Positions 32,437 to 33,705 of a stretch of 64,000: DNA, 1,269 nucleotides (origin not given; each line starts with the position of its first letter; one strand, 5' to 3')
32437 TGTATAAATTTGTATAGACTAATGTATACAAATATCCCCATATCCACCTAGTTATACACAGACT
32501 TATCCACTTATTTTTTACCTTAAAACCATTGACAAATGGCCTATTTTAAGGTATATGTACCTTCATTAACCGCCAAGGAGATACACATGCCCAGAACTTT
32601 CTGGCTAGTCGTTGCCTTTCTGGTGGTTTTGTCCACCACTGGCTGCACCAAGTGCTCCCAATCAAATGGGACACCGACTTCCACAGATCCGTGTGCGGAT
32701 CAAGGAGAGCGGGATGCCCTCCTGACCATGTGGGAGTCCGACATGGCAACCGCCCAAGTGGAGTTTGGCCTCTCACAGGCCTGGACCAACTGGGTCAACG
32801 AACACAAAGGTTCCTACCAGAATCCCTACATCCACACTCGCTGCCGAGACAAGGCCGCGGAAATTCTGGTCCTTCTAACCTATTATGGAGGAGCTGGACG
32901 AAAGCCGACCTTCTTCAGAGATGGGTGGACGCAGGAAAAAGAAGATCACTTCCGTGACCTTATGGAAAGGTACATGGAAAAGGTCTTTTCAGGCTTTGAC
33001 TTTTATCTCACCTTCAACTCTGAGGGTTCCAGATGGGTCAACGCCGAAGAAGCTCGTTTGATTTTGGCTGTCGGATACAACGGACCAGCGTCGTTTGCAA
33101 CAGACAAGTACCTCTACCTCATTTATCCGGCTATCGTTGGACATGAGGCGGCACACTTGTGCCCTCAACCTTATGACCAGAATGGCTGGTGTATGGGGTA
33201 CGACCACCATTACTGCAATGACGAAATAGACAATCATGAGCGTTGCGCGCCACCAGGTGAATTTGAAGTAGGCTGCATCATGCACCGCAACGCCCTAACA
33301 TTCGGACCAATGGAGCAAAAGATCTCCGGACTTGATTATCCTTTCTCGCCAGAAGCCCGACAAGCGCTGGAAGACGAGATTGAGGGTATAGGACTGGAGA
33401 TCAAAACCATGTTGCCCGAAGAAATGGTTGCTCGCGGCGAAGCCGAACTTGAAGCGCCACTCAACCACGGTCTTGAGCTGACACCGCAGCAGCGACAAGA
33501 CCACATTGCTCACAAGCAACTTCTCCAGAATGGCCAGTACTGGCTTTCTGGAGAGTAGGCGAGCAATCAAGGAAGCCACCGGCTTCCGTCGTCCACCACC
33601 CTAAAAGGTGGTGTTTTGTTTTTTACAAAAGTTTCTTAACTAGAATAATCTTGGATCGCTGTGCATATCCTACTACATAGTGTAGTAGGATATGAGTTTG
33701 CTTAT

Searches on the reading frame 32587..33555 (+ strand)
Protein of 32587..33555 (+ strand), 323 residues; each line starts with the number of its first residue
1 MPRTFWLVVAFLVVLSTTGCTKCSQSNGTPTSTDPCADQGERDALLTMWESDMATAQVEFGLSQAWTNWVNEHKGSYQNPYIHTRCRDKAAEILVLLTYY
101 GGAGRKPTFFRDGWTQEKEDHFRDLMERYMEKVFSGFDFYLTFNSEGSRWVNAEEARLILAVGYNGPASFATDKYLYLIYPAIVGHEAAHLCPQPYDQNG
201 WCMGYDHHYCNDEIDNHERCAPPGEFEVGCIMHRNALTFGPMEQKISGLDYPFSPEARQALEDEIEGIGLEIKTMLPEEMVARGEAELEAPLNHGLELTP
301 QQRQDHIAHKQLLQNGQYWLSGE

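Call 6: search_protein_families(library=pfam, proteins=[window:32587-33555:+], max_evalue=0.1)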
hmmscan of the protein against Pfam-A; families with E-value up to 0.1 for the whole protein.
window:32587-33555:+ (323 aa): 0 families

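Call 7: search_protein_families(library=ncbifam, proteins=[window:32587-33555:+], max_evalue=0.1)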
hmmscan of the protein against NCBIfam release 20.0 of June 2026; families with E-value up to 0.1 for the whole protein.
window:32587-33555:+ (323 aa): 1 family
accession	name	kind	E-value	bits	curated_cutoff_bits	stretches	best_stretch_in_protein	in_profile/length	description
TIGR02081.1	metW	equivalog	0.074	12.6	189.5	0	262-315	34-87/194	methionine biosynthesis protein MetW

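Call 9: find_homologous_proteins(query=window:32587-33555:+, max_evalue=0.001)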
Query window:32587-33555:+ (323 aa): 4 proteins with E <= 0.001 among 1860 candidates.
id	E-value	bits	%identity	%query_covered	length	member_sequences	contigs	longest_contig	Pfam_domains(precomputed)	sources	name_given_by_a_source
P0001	9.6e-190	648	100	84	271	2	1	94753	-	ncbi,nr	ncbi:MAG: hypothetical protein HYT15_04470 [Candidatus Magasanikbacteria bacterium]|nr:hypothetical 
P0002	1.6e-137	477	65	98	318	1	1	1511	-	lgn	-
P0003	4.2e-121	423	58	98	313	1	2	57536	-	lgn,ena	-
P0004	1.1e-120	421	57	100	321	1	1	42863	-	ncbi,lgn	-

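Call 11: find_encoding_contigs(protein=P0003, flank=10000, max_places=4)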
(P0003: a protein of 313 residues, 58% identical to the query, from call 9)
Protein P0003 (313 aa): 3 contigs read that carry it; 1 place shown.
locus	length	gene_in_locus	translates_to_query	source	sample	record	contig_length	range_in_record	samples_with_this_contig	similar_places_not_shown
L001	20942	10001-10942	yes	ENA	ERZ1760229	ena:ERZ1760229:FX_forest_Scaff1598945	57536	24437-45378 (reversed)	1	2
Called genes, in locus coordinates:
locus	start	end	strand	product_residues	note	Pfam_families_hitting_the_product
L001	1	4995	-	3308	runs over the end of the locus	PF02239:Cytochrom_D1 (faint), PF05694:SBP56 (faint), PF08309:LVIVD, PF10282:Lactonase, PF08309:LVIVD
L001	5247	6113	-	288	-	-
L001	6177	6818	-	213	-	-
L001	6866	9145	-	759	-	PF13424:TPR_12 (faint), PF21033:RMD1-3 (faint), PF23914:TPR_CcmH_CycH (faint), PF07719:TPR_2 (faint), PF13428:TPR_14 (faint), PF13414:TPR_11 (weak), PF00515:TPR_1 (weak), PF13181:TPR_8 (weak), +5 more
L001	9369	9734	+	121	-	PF00961:LAGLIDADG_1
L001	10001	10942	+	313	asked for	-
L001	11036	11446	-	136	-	PF05014:Nuc_deoxyrib_tr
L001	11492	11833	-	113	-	PF04993:TfoX_N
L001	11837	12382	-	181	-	-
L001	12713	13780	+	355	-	PF02646:RmuC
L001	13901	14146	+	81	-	PF01649:Ribosomal_S20p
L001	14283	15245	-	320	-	PF06144:DNA_pol3_delta, PF21694:DNA_pol3_delta_C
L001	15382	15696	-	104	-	-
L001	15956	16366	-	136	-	-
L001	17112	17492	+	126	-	PF03965:Penicillinase_R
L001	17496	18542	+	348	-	PF05569:Peptidase_M56, PF01435:Peptidase_M48 (weak)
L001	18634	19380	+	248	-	-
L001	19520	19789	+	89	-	-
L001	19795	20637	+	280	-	-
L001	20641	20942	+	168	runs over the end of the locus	-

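Call 12: find_encoding_contigs(protein=P0004, flank=10000, max_places=4)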
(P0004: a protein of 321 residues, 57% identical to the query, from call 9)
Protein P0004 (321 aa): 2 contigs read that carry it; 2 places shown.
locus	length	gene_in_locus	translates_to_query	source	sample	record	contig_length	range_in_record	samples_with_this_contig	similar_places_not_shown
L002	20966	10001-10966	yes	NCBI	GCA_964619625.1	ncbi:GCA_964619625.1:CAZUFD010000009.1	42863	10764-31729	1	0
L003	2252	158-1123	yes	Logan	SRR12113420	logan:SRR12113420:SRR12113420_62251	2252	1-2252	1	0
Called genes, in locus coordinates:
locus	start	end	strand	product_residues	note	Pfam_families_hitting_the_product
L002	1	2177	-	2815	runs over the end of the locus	PF05694:SBP56 (faint), PF08309:LVIVD (weak), PF10282:Lactonase (weak), PF08309:LVIVD (weak)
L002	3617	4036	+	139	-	-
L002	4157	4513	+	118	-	-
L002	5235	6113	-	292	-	-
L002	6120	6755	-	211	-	-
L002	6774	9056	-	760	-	PF13181:TPR_8 (faint), PF13424:TPR_12 (faint), PF21033:RMD1-3 (faint), PF23914:TPR_CcmH_CycH (faint), PF13414:TPR_11 (faint), PF00515:TPR_1 (weak), PF13432:TPR_16 (weak), PF00515:TPR_1 (weak), +6 more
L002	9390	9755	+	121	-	PF00961:LAGLIDADG_1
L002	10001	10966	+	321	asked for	-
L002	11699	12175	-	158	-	-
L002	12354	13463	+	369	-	PF02646:RmuC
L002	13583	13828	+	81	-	PF01649:Ribosomal_S20p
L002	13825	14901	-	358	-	PF06144:DNA_pol3_delta (weak), PF21694:DNA_pol3_delta_C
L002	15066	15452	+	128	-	-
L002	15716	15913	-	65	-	-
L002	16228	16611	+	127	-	PF03965:Penicillinase_R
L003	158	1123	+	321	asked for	-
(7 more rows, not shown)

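Call 13: find_encoding_contigs(protein=P0002, flank=10000, max_places=4)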
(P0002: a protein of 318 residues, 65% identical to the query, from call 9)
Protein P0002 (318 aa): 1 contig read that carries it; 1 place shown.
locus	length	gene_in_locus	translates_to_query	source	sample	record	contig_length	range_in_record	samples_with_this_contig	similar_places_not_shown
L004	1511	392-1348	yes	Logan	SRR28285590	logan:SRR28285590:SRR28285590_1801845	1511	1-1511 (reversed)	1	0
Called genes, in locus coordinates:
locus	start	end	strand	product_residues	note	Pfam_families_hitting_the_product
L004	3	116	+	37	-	?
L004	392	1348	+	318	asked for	-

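Call 18: search_protein_representatives(protein=window:32587-33555:+)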
Query: 323 residues. Proteins with E-value up to 0.001 (for the whole library): 29; up to 1e-10: 5; up to 1e-30: 3. The best 29 are listed.
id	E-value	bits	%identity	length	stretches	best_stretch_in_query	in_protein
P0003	1.3e-121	422.6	60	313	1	1-316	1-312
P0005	1.5e-67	244.9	46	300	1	3-286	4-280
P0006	1.9e-51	192.0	44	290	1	17-287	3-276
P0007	1.8e-11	60.6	30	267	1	13-245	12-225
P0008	2.0e-11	60.4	33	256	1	29-249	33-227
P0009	4.0e-10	56.1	31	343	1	79-264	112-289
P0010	2.2e-09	53.7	38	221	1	62-247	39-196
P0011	3.5e-09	53.1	36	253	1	50-258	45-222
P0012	4.2e-09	52.8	34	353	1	46-239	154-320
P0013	4.0e-08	49.6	37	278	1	26-249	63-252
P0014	5.6e-08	49.1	34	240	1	38-249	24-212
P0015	9.8e-08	48.3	28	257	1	5-264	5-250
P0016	1.5e-07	47.7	37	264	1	60-250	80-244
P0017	1.7e-07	47.5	29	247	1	9-254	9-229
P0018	1.9e-07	47.3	37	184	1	112-251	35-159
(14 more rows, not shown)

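Call 20: search_protein_families(library=pfam, alignment_id=A1, max_evalue=0.01)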
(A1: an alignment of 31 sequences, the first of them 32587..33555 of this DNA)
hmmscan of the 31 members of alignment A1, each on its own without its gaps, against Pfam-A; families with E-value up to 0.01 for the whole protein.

A. member 1, window:32587-33555:+ (323 aa): 0 families

B. families by the number of members that match (of 31 scanned): 14 families
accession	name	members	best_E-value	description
PF13688.12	Reprolysin_5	9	2.2e-06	Metallo-peptidase family M12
PF13583.11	Reprolysin_4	6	2.1e-05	Metallo-peptidase family M12B Reprolysin-like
PF00413.30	Peptidase_M10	4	0.0035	Matrixin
PF07705.17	CARDB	2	4.4e-15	CARDB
PF10462.15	Peptidase_M66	2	0.0018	Peptidase M66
PF13620.12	CarboxypepD_reg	1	1.9e-07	Carboxypeptidase regulatory-like domain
PF05547.17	Peptidase_M6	1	0.00079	Immune inhibitor A peptidase M6, catalytic domain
PF13574.12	Reprolysin_2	1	0.001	Metallo-peptidase family M12B Reprolysin-like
PF13715.12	CarbopepD_reg_2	1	0.0012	CarboxypepD_reg-like domain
PF16116.10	DUF4832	1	0.0037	Domain of unknown function (DUF4832)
PF16313.11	DUF4953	1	0.0041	Met-zincin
PF12044.14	Metallopep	1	0.0061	Putative peptidase family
PF13582.12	Reprolysin_3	1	0.0072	Metallo-peptidase family M12B Reprolysin-like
PF15976.11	CooC_C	1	0.0091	CS1-pili formation C-terminal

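Call 22: search_solved_structures(query=A1, max_evalue=1, show_alignments=2)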
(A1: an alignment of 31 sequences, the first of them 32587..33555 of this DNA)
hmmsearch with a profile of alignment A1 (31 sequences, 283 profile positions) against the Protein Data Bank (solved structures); distinct sequences matched with E-value up to 1: 16.
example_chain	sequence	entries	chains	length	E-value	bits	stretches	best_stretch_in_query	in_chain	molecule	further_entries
9xvw_B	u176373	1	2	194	0.018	17.7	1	171-197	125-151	Bft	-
8weo_B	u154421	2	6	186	0.019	17.6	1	171-198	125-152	Fragilysin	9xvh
8wen_C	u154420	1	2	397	0.037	16.6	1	171-198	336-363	Metalloprotease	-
3p24_A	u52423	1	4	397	0.038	16.6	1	171-198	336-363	BFT-3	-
7pnd_A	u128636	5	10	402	0.039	16.6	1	171-198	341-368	BFT-3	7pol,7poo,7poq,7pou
3edi_A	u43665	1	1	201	0.079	15.6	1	179-203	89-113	Tolloid-like protein 1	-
8h3x_C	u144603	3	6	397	0.098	15.2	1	171-198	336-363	Fragilysin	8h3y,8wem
3edh_A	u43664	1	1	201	0.14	14.7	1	179-203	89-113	Bone morphogenetic protein 1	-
6bsm_A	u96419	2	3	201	0.14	14.7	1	179-203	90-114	Bone morphogenetic protein 1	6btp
3edg_A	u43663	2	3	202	0.14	14.7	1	179-203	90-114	Bone morphogenetic protein 1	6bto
6bsl_A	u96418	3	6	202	0.14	14.7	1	179-203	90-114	Bone morphogenetic protein 1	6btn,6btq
1c7k_A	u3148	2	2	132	0.21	14.2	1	179-198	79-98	ZINC ENDOPROTEASE | ZINC PROTEASE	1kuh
2dw0_A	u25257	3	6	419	0.23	14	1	171-199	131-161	Catrocollastatin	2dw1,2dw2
3vtg_A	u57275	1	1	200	0.27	13.8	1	176-199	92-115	High choriolytic enzyme 1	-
4hx3_A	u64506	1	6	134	0.28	13.8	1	179-198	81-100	Extracellular small neutral protease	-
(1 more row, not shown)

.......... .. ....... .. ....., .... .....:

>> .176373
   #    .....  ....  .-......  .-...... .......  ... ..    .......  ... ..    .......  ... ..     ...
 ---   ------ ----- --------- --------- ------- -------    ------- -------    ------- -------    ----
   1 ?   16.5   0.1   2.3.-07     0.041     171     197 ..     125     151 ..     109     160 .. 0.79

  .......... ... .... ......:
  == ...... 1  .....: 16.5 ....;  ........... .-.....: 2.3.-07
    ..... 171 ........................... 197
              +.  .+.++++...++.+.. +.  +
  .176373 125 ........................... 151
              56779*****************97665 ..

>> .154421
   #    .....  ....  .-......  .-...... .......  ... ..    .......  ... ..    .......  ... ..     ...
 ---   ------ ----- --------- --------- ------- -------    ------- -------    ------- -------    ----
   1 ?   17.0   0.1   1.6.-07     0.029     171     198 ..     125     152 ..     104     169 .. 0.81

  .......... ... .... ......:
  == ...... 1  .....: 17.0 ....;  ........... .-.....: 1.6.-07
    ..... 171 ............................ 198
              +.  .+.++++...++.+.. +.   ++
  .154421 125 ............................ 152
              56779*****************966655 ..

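Call 25: find_homologous_proteins(query=A1, max_evalue=0.00001)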
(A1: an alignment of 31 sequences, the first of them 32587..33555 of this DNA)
Query A1 (31 sequences) (323 aa, profile of the alignment): 5 proteins with E <= 0.00001 among 8000 candidates.
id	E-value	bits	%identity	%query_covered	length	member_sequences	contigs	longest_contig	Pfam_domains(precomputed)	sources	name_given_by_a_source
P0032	4.2e-85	304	25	74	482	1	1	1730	-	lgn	-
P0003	4.5e-80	287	58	98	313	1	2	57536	-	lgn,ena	-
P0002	2.0e-78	282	65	98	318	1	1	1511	-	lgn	-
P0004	1.5e-76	276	57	100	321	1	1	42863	-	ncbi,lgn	-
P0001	1.2e-67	246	100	84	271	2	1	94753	-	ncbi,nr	ncbi:MAG: hypothetical protein HYT15_04470 [Candidatus Magasanikbacteria bacterium]|nr:hypothetical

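Call 27: list_cluster_members(proteins=[P0005, P0006, P0007, P0008, P0009, P0010, P0011, P0012, P0013, P0014])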
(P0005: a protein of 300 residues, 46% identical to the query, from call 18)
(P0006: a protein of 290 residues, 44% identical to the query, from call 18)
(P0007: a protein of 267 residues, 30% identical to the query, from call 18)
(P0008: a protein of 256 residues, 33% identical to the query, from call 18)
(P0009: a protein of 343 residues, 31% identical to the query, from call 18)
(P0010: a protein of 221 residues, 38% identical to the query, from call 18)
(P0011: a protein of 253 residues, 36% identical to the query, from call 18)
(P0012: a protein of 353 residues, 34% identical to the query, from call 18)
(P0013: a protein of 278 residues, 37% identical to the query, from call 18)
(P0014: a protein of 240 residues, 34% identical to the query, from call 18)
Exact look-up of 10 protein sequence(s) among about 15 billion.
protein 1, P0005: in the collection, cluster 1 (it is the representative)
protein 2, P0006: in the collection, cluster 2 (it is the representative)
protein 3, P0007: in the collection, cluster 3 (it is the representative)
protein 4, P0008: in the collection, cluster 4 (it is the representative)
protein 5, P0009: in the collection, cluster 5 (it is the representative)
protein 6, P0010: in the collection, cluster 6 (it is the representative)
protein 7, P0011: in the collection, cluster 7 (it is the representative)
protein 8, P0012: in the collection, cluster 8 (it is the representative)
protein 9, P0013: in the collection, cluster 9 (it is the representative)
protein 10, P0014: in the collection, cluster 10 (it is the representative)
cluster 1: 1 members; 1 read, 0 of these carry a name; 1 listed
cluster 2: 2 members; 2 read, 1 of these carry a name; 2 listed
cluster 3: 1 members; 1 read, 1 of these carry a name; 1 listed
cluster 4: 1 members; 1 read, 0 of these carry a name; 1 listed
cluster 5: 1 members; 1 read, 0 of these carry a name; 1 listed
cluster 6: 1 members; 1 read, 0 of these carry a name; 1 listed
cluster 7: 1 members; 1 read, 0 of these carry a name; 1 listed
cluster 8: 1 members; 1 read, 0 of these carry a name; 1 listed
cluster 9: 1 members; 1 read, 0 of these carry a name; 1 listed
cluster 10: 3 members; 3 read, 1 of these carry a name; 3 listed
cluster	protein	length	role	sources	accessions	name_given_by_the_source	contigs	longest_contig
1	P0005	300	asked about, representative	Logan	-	-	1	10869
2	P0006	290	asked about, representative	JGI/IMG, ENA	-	-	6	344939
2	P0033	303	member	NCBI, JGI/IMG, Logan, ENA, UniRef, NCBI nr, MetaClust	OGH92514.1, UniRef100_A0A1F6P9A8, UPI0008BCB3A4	MAG: hypothetical protein A2563_02435 [Candidatus Magasanikbacteria bacterium ... | Uncharacterized protein n=1 Tax=Candidatus Magasanikbacteria bacterium ... | status=active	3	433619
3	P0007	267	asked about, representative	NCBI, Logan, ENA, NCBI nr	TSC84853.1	MAG: hypothetical protein G01um101413_237 [Parcubacteria group bacterium Gr01-1014_13]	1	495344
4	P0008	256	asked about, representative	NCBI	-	-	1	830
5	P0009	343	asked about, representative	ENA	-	-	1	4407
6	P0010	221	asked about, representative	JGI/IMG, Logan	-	-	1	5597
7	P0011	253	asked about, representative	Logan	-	-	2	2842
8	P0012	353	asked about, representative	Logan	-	-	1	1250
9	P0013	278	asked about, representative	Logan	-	-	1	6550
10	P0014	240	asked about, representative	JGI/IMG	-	-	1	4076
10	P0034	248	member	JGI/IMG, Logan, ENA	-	hypothetical protein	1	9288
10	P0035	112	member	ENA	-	-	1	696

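Call 29: find_related_loci(query=A2, collection=genome_contigs, flank=6000)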
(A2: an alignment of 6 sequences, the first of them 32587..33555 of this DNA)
Query A2 (323 aa) in genome_contigs; peptide patterns used: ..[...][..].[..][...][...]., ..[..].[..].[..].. (x = any residue, [..] = any of these).
58 stretches matched a pattern; 3 encode a relative of the query (tblastn E <= 1e-3); 3 distinct loci.
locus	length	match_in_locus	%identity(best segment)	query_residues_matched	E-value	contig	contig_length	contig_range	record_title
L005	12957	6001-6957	57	1-323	1e-125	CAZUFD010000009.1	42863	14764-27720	MAG TPA_asm: uncultured Gammaproteobacteria bacterium isolate SRP269290_co6_41 genome assembly, contig: NODE_263_length_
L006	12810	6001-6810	42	3-279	4e-70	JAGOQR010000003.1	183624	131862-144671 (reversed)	MAG: Candidatus Magasanikiibacteriota bacterium isolate Gw_Bodden_bin_243 Gw_Bodden_93_length_183624_cov_14.449768, whol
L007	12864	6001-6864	41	1-286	1e-61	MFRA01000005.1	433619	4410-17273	MAG: Candidatus Magasanikbacteria bacterium RIFOXYD1_FULL_40_23 rifoxyd1_full_scaffold_32, whole genome shotgun sequence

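Call 30: predict_structure(alignment_id=A1)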
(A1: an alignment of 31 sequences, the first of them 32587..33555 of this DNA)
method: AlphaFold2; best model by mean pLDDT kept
length: 323 residues; sequences in the alignment: 31
mean_pLDDT: 88.5   pTM: 0.83
mean pLDDT of the five models: 88.5, 86.3, 86.2, 85.8, 84.5
residues with pLDDT >= 90: 215; 70-90: 70; 50-70: 32; < 50: 6
segments of 3 or more residues with pLDDT < 50: none
pLDDT, mean of each block of 10 residues (from residue 1): 74 67 55 90 97 94 94 97 97 98 94 97 98 98 97 98 94 96 96 95 94 81 83 90 96 89 95 95 71 60 83 79 57
secondary structure, 60 per line:
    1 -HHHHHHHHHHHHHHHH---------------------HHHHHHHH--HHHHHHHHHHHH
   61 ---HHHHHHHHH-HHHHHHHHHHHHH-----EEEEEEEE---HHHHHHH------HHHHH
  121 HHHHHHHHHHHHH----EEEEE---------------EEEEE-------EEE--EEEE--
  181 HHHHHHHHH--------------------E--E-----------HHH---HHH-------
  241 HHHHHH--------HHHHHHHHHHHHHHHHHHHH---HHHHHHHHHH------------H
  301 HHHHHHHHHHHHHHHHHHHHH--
elements in order: H2-17 H39-46 H49-60 H64-72 H74-86 E92-99 H103-109 H116-133 E138-142 E158-162 E170-172 E175-178 H181-189 H241-246 H255-274 H278-287 H300-321

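Call 38: fold_search(model_id=the predicted structure, library=pdb)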
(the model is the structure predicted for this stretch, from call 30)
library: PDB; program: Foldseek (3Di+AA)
matches with E <= 10: 161; with E <= 0.001: 0
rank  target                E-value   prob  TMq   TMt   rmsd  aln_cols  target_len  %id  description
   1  7dvb_D                4.0e-02  0.94  0.16  0.11   4.7        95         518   10  D335N variant of Bt4394 in complex with 6SO3-NAG-oxazoline intermediate (released 2022-01-19)
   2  6qig_A                8.9e-02  0.44  0.22  0.14  12.2       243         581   11  Metalloproteinase (released 2019-09-04)
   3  1kuh                  1.2e-01  0.47  0.20  0.38  10.1       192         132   10  ZINC PROTEASE FROM STREPTOMYCES CAESPITOSUS (released 1997-03-12)
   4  3hbu_P                1.2e-01  0.44  0.26  0.20  10.9       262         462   12  PrtC methionine mutants: M226H DESY (released 2009-07-21)
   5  5zjk_B                2.3e-01  0.60  0.19  0.27   5.9       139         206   10  Structure of myroilysin (released 2019-03-20)
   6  1k7g                  2.5e-01  0.33  0.25  0.19   8.1       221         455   13  PrtC from Erwinia chrysanthemi (released 2002-10-19)
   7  1go8                  3.0e-01  0.25  0.26  0.20  11.0       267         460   13  The metzincin's methionine: PrtC M226L mutant (released 2002-10-17)
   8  2jsd_MODEL_1_A        3.2e-01  0.30  0.22  0.37   8.7       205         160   10  Solution structure of MMP20 complexed with NNGH (released 2007-11-20)
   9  1go7                  3.2e-01  0.30  0.27  0.20  10.8       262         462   12  The metzincin's methionine: PrtC M226C-E189K double mutant (released 2002-10-17)
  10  3hda_P                3.4e-01  0.54  0.19  0.16   6.5       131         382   11  PrtC methionine mutants: M226A_DESY (released 2009-06-30)
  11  1k7q                  3.8e-01  0.21  0.25  0.19  10.2       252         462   12  PrtC from Erwinia chrysanthemi: E189A mutant (released 2002-10-20)
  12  3hbv_P                4.7e-01  0.44  0.19  0.16   6.5       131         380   11  PrtC methionine mutants: M226A in-house (released 2009-06-30)
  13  5tgz                  4.7e-01  0.07  0.14  0.11  20.9       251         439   13  Crystal Structure of the Human Cannabinoid Receptor CB1 (released 2016-11-02)
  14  9o54_A                4.9e-01  0.16  0.22  0.19  14.9       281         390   11  ADAM17 Prodomain-Metalloproteinase Domains bound to MEDI3622 Fab (released 2025-06-25)
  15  2yig_A                5.5e-01  0.38  0.21  0.36   5.2       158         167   10  MMP13 in complex with a novel selective non zinc binding inhibitor (released 2011-06-29)
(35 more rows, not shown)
